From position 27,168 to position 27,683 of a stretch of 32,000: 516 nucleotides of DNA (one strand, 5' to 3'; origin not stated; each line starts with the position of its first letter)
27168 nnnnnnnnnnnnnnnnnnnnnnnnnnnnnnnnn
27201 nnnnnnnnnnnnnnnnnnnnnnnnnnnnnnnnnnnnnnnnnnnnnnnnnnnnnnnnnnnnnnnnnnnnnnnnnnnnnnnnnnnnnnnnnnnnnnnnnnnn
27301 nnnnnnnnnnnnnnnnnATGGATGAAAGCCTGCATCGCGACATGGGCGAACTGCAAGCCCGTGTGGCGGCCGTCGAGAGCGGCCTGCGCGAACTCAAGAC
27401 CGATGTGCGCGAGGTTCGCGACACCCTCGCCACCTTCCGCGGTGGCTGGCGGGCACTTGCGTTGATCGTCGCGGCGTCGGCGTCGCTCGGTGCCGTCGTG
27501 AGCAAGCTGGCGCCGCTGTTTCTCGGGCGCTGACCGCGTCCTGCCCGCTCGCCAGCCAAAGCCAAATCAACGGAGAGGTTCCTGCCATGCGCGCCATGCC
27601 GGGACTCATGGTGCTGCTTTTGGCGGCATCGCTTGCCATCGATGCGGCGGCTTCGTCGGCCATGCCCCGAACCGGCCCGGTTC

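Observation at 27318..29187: Four-gene lysis cassette with two uncharacterised membrane/exported components next to the GTA endolysin and holin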

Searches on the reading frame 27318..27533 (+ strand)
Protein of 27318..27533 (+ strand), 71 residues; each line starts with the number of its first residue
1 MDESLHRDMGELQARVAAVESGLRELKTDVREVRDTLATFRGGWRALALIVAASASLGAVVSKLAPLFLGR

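Call 4: search_protein_families(library=pfam, proteins=[window:27318-27533:+], max_evalue=1)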
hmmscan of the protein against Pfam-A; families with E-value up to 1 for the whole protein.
window:27318-27533:+ (71 aa): 7 families
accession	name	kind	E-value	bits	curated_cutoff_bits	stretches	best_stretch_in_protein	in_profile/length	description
PF22618.1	RskA_N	-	0.067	13.8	27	1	10-38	19-48/48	Anti-sigma-K factor RskA, N-terminal domain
PF01442.23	Apolipoprotein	-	0.072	13.2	90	1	3-42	84-124/190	Apolipoprotein A1/A4/E domain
PF07756.17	DUF1612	-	0.086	13.5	30.1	1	4-54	58-106/127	Protein of unknown function (DUF1612)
PF08614.16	ATG16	-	0.12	13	33.7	1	4-41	92-129/200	Autophagy protein 16 (ATG16)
PF11690.13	DUF3287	-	0.17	12.2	27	1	5-32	67-94/121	Protein of unknown function (DUF3287)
PF05377.16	FlaC_arch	-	0.26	12.2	27.8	1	8-37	8-37/55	Flagella accessory protein C (FlaC)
PF20882.2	Sos7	-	0.26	11.9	27.3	1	6-38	33-65/75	Kinetochore protein Sos7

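Call 9: search_protein_families(library=phrogs, proteins=[window:27318-27533:+], max_evalue=1)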
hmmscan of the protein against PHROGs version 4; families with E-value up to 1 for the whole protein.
window:27318-27533:+ (71 aa): 4 families
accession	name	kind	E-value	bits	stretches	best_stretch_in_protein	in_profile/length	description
phrog_7599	-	unknown function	0.068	14.6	1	3-41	45-81/95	-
phrog_3556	-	unknown function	0.11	12.6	1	11-40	178-207/276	-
phrog_6324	-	unknown function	0.13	13.6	1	10-39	29-58/94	-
phrog_6136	-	unknown function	0.31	12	1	10-37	37-64/120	-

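Call 10: search_protein_families(library=ncbifam, proteins=[window:27318-27533:+], max_evalue=1)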
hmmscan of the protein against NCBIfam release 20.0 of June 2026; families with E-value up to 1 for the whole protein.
window:27318-27533:+ (71 aa): 2 families
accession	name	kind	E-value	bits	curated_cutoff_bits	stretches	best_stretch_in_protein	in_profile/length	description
TIGR03208.1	cyc_hxne_CoA_lg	equivalog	0.06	12.1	792.3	1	9-69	56-113/538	cyclohexanecarboxylate-CoA ligase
NF007974.0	PRK10698.1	equivalog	0.098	12.3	336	1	11-60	103-152/222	phage shock protein PspA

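Call 12: find_homologous_proteins(query=window:27318-27533:+, max_evalue=0.01)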
Query window:27318-27533:+ (71 aa): 13 proteins with E <= 0.01 among 21 candidates.
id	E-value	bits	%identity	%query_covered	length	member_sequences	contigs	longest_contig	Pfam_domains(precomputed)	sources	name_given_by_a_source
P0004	4.5e-36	139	100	100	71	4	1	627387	-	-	-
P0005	7.0e-32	126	90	100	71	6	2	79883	-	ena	-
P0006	1.2e-30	122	86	100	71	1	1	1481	-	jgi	jgi:hypothetical protein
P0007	1.4e-30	122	87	100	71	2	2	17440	-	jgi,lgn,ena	-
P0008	6.8e-30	120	83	100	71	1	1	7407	-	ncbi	-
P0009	9.9e-30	119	83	100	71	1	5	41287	-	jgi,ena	jgi:hypothetical protein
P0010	1.3e-29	119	83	100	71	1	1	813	-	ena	-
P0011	4.0e-29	117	82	100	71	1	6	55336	-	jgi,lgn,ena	jgi:hypothetical protein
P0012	4.3e-29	117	85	100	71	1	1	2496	-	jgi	jgi:hypothetical protein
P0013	9.5e-29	116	83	100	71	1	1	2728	-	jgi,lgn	-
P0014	3.5e-26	108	79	100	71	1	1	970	-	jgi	jgi:hypothetical protein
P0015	6.8e-25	104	76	100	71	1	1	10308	-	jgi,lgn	jgi:hypothetical protein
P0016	8.6e-25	104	76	100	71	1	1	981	-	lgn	-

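Call 15: find_encoding_contigs(protein=P0011, flank=8000, max_places=4)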
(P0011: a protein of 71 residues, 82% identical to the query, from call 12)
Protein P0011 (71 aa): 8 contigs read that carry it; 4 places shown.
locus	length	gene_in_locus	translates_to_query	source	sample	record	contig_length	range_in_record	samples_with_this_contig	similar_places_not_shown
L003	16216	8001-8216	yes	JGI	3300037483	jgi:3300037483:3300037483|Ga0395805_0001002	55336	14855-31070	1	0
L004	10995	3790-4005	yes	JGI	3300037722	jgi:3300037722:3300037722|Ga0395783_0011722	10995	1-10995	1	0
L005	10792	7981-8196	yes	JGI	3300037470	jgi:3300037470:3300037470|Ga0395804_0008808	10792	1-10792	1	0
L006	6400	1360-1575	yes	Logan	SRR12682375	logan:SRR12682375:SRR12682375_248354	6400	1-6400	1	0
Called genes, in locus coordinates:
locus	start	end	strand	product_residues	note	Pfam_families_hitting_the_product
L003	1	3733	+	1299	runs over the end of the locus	PF13547:GTA_TIM, PF13550:Phage-tail_3, PF23666:Rcc01698_C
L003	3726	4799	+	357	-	PF10983:DUF2793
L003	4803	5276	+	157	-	-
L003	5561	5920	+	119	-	-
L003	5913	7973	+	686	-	-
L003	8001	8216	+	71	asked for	-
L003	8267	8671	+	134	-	-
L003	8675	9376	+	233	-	PF00959:Phage_lysozyme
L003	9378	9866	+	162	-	PF11351:GTA_holin_3TM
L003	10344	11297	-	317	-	-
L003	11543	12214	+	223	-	PF00881:Nitroreductase, PF14512:TM1586_NiRdase (faint)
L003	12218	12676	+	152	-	PF03413:PepSY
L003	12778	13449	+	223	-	PF00072:Response_reg, PF00486:Trans_reg_C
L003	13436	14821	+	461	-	PF26769:HAMP_PhoQ, PF02518:HATPase_c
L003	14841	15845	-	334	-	PF01965:DJ-1_PfpI, PF12833:HTH_18, PF00165:HTH_AraC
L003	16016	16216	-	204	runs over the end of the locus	PF04268:SoxG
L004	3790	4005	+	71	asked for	-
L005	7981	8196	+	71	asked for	-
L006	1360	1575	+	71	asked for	-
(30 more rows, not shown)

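Call 16: find_encoding_contigs(protein=P0009, flank=8000, max_places=4)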
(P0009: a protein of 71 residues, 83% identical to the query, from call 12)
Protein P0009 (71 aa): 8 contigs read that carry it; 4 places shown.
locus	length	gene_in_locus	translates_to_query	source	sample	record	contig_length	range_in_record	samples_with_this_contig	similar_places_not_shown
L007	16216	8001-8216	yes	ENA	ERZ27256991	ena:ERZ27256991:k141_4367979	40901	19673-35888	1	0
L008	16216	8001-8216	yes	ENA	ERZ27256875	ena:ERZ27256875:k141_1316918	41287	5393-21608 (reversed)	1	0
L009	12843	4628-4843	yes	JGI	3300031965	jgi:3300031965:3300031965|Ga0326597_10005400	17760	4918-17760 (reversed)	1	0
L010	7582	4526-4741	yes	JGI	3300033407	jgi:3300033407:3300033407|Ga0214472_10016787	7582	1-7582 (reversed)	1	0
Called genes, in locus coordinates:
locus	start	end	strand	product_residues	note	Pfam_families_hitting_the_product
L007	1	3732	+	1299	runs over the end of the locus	PF13547:GTA_TIM, PF13550:Phage-tail_3, PF23666:Rcc01698_C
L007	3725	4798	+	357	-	PF10983:DUF2793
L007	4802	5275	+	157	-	-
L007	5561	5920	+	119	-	-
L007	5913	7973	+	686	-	-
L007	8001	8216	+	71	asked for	-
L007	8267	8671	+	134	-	-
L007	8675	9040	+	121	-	PF00959:Phage_lysozyme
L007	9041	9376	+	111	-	-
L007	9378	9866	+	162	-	PF11351:GTA_holin_3TM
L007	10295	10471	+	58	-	-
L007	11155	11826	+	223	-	PF00881:Nitroreductase, PF14512:TM1586_NiRdase (faint)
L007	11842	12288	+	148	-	PF03413:PepSY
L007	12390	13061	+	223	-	PF00072:Response_reg, PF00486:Trans_reg_C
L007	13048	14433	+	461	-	PF26769:HAMP_PhoQ, PF02518:HATPase_c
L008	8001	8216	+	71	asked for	-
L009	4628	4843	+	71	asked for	-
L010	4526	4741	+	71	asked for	-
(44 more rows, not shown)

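Call 17: find_encoding_contigs(protein=P0005, flank=8000, max_places=3)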
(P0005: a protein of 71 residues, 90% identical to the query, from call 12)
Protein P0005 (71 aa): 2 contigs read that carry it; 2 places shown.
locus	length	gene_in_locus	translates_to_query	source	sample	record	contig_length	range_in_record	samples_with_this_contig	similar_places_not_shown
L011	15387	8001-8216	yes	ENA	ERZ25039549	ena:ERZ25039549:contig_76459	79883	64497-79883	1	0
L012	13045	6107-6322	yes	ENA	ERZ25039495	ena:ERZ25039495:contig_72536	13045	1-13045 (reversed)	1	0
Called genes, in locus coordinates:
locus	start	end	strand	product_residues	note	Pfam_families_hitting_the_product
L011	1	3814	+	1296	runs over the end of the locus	PF13547:GTA_TIM, PF13550:Phage-tail_3, PF23666:Rcc01698_C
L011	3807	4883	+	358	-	PF10983:DUF2793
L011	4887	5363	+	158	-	-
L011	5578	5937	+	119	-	-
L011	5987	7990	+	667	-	-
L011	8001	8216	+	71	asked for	-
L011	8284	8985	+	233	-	PF00959:Phage_lysozyme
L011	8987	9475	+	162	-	PF11351:GTA_holin_3TM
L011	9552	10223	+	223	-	PF00881:Nitroreductase, PF14512:TM1586_NiRdase (faint)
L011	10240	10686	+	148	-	PF03413:PepSY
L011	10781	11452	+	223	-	PF00072:Response_reg, PF00486:Trans_reg_C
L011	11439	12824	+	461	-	PF26769:HAMP_PhoQ, PF02518:HATPase_c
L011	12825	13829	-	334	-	PF01965:DJ-1_PfpI, PF12833:HTH_18, PF00165:HTH_AraC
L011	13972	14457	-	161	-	-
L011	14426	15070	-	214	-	PF13808:DDE_Tnp_1_assoc, PF01609:DDE_Tnp_1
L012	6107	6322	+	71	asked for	-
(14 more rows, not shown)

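Call 18: find_encoding_contigs(protein=P0015, flank=8000, max_places=3)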
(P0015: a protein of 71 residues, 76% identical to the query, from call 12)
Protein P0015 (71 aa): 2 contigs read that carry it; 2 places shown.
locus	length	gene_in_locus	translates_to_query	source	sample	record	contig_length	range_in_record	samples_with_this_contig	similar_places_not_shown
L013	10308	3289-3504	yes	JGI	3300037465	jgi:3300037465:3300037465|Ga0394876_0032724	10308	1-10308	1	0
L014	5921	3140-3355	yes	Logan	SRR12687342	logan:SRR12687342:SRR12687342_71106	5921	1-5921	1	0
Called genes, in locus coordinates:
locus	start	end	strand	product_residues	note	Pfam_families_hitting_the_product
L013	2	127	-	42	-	?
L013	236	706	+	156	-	-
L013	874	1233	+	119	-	-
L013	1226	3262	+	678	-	-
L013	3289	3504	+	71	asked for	-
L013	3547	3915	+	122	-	-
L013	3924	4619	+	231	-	PF00959:Phage_lysozyme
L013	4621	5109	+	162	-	PF11351:GTA_holin_3TM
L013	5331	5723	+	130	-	PF03413:PepSY (weak)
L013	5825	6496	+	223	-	PF00072:Response_reg, PF00486:Trans_reg_C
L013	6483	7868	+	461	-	PF26769:HAMP_PhoQ, PF02518:HATPase_c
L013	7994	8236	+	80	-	PF04014:MazE_antitoxin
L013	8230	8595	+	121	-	PF02452:PemK_toxin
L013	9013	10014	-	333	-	PF01965:DJ-1_PfpI, PF12833:HTH_18, PF00165:HTH_AraC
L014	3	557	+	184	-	?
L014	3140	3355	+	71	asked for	-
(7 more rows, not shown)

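Call 43: find_related_loci(query=A4, collection=viral_contigs, flank=6000)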
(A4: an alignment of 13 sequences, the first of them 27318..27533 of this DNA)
Query A4 (71 aa) in viral_contigs; peptide patterns used: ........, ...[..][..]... (x = any residue, [..] = any of these).
23 stretches matched a pattern; 3 encode a relative of the query (tblastn E <= 1e-3); 3 distinct loci.
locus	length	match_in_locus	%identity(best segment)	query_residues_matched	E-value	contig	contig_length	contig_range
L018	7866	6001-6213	82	1-71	8e-36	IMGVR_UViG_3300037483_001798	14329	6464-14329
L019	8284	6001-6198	59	1-66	6e-22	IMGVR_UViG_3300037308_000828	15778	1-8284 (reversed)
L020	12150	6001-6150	34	2-51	9e-9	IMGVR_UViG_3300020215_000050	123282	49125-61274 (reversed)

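Call 51: find_related_loci(query=A4, collection=metagenome_contigs, flank=5000)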
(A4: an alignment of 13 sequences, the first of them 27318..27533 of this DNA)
Query A4 (71 aa) in metagenome_contigs; peptide patterns used: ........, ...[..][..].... (x = any residue, [..] = any of these).
239 stretches matched a pattern; 3 encode a relative of the query (tblastn E <= 1e-3); 3 distinct loci.
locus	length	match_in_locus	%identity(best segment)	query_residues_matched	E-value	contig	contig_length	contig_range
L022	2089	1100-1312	87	1-71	3e-38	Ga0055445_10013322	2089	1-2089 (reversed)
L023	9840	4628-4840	83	1-71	6e-37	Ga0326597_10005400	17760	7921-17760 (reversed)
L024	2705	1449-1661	83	1-71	3e-36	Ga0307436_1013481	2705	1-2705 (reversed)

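Call 56: search_dna_similar(query=window:27318-27533:+, collection=phages, mode=protein, max_evalue=1, max_rows=25)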
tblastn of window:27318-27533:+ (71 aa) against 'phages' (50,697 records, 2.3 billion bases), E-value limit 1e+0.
Records with a match: 1; places in all: 1; records where one place covers at least 80% of the query: 0.
Best place of each record, by identity: <60% 1.
By first word of the organism name: Mycobacterium 1.
By host as written in the record: Mycobacterium smegmatis mc2 155 1.
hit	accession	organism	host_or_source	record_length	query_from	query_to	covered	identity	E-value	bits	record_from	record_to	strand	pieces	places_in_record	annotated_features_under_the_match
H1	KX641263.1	Mycobacterium phage Kalpine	Mycobacterium smegmatis mc2 155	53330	4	41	54%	44.7%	8e-1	32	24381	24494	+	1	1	33: hypothetical protein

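Call 57: search_dna_similar(query=L020:5977-6222:+, collection=phages, mode=protein, max_evalue=1, max_rows=25)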
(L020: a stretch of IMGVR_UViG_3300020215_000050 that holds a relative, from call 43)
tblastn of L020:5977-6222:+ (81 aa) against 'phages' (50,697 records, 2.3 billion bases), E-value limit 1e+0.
No match.

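Call 58: search_protein_families(library=pfam, proteins=[L020:5977-6222:+, L003:4803-5276:+, L003:5561-5920:+, L003:5913-7973:+, L020:6233-6406:+], max_evalue=1)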
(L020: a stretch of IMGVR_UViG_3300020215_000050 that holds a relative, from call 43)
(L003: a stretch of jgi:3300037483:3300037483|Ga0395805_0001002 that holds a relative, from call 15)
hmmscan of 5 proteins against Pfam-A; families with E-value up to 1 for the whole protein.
L020:5977-6222:+ (81 aa): 7 families
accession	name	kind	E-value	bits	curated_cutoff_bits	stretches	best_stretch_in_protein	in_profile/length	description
PF10774.15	DUF4226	-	0.029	15.1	23.5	1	13-56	37-80/115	Domain of unknown function (DUF4226)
PF25547.1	WXG100_2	-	0.034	14.6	27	1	4-72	64-133/150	WXG100 like domain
PF05377.16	FlaC_arch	-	0.043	14.7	27.8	1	13-55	6-41/55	Flagella accessory protein C (FlaC)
PF10073.14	GapR_DNA-bd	-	0.045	13.8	22.6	1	21-44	10-33/72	GapR-like, DNA-binding domain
PF23991.1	DUF7310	-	0.049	14.5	40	1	11-42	34-65/83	Coiled-coil region of unknown function (DUF7310)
PF16533.10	SOAR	-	0.22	11.9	25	1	18-60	57-99/101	STIM1 Orai1-activating region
PF03915.18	AIP3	-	0.25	10.9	31.6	1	12-53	221-262/406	Actin interacting protein 3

L003:4803-5276:+ (157 aa): 2 families
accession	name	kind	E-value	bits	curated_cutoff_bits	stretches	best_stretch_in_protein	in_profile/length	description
PF13011.12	LZ_Tnp_IS481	-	0.042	14.6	22.2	1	91-142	4-55/85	leucine-zipper of insertion element IS481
PF18353.6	PG_isomerase_N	-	0.2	12.5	25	1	64-149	13-97/112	Phosphoglucose isomerase N-terminal domain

L003:5561-5920:+ (119 aa): 0 families

L003:5913-7973:+ (686 aa): 0 families

L020:6233-6406:+ (57 aa): 1 family
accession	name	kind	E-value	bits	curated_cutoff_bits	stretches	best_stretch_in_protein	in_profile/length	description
PF16763.10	Spidroin_N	-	0.038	14.5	27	1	14-37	58-81/125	Major ampullate spidroin 1, spider silk protein 1, N-term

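Call 59: search_protein_families(library=phrogs, proteins=[L020:5977-6222:+, L003:4803-5276:+, L003:5561-5920:+, L003:5913-7973:+, L020:6233-6406:+], max_evalue=1)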
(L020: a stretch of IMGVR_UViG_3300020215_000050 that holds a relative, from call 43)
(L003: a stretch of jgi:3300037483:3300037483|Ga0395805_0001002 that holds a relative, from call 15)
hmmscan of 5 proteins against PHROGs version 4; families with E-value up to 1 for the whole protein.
L020:5977-6222:+ (81 aa): 6 families
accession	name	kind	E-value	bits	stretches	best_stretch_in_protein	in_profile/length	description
phrog_1193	-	other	5.9e-06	27.2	1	12-67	18-64/76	hemolysin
phrog_5211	-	unknown function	0.026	15.8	1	16-76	45-108/112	-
phrog_37133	-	unknown function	0.075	14.2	1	21-67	29-75/79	-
phrog_937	-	other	0.12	13.8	1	9-66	51-107/115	hemolysin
phrog_6324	-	unknown function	0.14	13.5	1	22-48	34-60/94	-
phrog_2990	-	unknown function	0.15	13.3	1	12-73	66-131/133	-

L003:4803-5276:+ (157 aa): 0 families

L003:5561-5920:+ (119 aa): 1 family
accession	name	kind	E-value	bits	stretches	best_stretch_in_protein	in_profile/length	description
phrog_1084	-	unknown function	0.021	15.9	1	18-102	15-102/123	unknown function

L003:5913-7973:+ (686 aa): 3 families
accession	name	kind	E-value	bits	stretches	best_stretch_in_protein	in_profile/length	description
phrog_26223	-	unknown function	3.9e-11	43.1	1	3-278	505-771/775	-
phrog_18498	-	unknown function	1.8e-05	23.6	1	9-125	393-507/1220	-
phrog_17104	-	unknown function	0.00017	22.3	1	66-263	38-243/264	-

L020:6233-6406:+ (57 aa): 1 family
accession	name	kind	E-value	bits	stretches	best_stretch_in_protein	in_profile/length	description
phrog_26864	-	unknown function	0.098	13.2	1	10-54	141-184/195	-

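Call 86: find_related_loci(query=A5, collection=viral_contigs, flank=4000)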
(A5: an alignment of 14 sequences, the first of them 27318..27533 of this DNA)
Query A5 (71 aa) in viral_contigs; peptide patterns used: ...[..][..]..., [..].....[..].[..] (x = any residue, [..] = any of these).
27 stretches matched a pattern; 4 encode a relative of the query (tblastn E <= 1e-3); 4 distinct loci.
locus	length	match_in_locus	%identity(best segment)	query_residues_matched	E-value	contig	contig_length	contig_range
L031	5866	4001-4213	82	1-71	7e-36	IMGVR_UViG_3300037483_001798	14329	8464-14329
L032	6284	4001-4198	59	1-66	5e-22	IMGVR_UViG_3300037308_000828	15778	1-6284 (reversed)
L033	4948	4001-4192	55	1-64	1e-19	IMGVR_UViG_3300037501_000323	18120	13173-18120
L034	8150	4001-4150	34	2-51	8e-9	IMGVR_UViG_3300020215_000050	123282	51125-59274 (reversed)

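Call 87: find_related_loci(query=L020:5977-6222:+, collection=viral_contigs, flank=4000)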
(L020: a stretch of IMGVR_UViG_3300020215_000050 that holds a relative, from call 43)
Query L020:5977-6222:+ (81 aa) in viral_contigs; peptide patterns used: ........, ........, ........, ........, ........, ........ (x = any residue, [..] = any of these).
41 stretches matched a pattern; 2 encode a relative of the query (tblastn E <= 1e-3); 2 distinct loci.
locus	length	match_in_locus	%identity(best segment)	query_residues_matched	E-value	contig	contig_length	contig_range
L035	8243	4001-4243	100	1-81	2e-50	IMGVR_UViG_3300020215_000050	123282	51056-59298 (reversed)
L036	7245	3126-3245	43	14-49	1e-5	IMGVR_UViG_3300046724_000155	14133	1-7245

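Call 95: predict_structure(alignment_id=A4)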
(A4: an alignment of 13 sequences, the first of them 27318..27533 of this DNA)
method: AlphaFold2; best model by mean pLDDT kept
length: 71 residues; sequences in the alignment: 13
mean_pLDDT: 79.3   pTM: 0.41
mean pLDDT of the five models: 79.3, 76.1, 72.7, 69.4, 62.4
residues with pLDDT >= 90: 17; 70-90: 39; 50-70: 15; < 50: 0
segments of 3 or more residues with pLDDT < 50: none
pLDDT, mean of each block of 10 residues (from residue 1): 83 91 90 81 78 73 62 54
secondary structure, 60 per line:
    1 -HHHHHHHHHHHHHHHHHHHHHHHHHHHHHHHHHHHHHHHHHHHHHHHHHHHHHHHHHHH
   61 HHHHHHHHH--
elements in order: H2-69

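Call 96: search_protein_families(library=padloc, proteins=[window:27318-27533:+], max_evalue=0.1)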
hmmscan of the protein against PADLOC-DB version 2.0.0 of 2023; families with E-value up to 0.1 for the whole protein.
window:27318-27533:+ (71 aa): 0 families
